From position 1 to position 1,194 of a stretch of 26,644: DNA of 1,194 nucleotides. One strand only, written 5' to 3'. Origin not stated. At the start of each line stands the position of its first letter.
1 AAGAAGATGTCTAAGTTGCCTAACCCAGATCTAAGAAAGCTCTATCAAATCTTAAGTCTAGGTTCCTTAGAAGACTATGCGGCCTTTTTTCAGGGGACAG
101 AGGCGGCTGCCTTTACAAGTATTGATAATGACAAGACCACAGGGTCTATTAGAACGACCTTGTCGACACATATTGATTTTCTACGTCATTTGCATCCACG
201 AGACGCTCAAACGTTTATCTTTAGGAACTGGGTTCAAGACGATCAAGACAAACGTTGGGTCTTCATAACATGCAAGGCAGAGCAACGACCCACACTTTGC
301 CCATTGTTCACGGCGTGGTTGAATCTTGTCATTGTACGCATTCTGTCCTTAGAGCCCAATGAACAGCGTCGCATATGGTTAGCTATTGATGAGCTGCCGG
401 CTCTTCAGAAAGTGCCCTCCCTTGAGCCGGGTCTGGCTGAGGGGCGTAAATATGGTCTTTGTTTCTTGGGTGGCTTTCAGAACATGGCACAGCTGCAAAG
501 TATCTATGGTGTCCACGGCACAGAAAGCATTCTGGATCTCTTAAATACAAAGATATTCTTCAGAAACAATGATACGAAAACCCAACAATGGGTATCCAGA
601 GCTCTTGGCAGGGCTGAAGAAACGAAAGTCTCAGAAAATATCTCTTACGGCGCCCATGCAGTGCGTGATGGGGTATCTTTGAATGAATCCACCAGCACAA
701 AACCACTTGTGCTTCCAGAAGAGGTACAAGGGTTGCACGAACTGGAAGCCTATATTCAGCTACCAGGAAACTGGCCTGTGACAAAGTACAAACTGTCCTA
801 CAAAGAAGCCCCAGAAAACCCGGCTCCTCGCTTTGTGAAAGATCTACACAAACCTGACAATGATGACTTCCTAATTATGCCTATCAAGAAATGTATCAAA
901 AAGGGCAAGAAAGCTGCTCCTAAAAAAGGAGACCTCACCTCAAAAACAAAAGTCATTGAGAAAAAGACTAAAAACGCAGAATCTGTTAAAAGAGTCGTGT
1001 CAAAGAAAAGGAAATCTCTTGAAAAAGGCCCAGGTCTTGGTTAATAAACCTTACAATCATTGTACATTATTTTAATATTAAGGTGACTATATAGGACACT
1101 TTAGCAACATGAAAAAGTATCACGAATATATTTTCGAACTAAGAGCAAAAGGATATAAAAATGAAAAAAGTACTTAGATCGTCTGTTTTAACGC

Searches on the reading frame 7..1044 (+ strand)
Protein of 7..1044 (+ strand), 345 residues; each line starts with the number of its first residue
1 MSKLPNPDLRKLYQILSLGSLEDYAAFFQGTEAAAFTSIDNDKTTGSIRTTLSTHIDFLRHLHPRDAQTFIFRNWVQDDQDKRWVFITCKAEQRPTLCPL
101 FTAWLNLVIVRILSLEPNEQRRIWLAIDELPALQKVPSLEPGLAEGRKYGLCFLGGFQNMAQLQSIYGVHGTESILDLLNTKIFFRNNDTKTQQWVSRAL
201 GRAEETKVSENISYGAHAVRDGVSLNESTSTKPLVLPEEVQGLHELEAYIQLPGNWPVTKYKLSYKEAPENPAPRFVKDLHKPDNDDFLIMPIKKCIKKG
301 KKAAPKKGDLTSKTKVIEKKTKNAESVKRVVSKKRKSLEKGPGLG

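Call 92: search_protein_families(library=ncbifam, proteins=[window:7-1044:+], max_evalue=0.001)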
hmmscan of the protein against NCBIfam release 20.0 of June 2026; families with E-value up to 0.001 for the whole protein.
window:7-1044:+ (345 aa): 11 families
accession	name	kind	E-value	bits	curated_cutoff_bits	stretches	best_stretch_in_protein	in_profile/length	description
TIGR02759.1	TraD_Ftype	equivalog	2.3e-82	277.6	521.35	1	2-271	285-557/566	type IV conjugative transfer system coupling protein TraD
NF010254.0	PRK13700.1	subfamily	2.9e-54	184.7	1221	1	11-289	303-585/735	F-type conjugal transfer protein TraD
NF045973.1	conju_CD1115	equivalog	1.9e-16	60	250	1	96-271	264-441/442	VirD4-like conjugal transfer protein, CD1115 family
NF010450.0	PRK13876.1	subfamily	2.6e-13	49.1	674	1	118-330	397-618/667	IncP-type conjugal transfer protein TraG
NF010394.0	PRK13822.1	subfamily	1.6e-09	37.1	443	1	119-257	475-613/643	conjugal transfer coupling protein TraG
TIGR02767.1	TraG-Ti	equivalog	6.3e-09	35.2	686.2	1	112-258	456-601/623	Ti-type conjugative transfer system protein TraG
NF010472.0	PRK13897.1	equivalog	6.3e-08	31.6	728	1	119-313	404-597/657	type IV secretion system component VirD4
NF010424.0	PRK13850.1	equivalog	1.6e-07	29.9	681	1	118-268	386-533/670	type IV secretion system ATPase VirD4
NF010453.0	PRK13880.1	subfamily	2.2e-05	22.8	586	1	45-241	351-559/630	conjugal transfer coupling protein TraG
TIGR03743.1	SXT_TraD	subfamily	2.4e-05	23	366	1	116-247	481-618/636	conjugative transfer system coupling protein TraD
NF041326.1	Bacteroid_MobC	subfamily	0.0007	18.1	900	1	98-217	432-550/655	conjugal transfer protein MobC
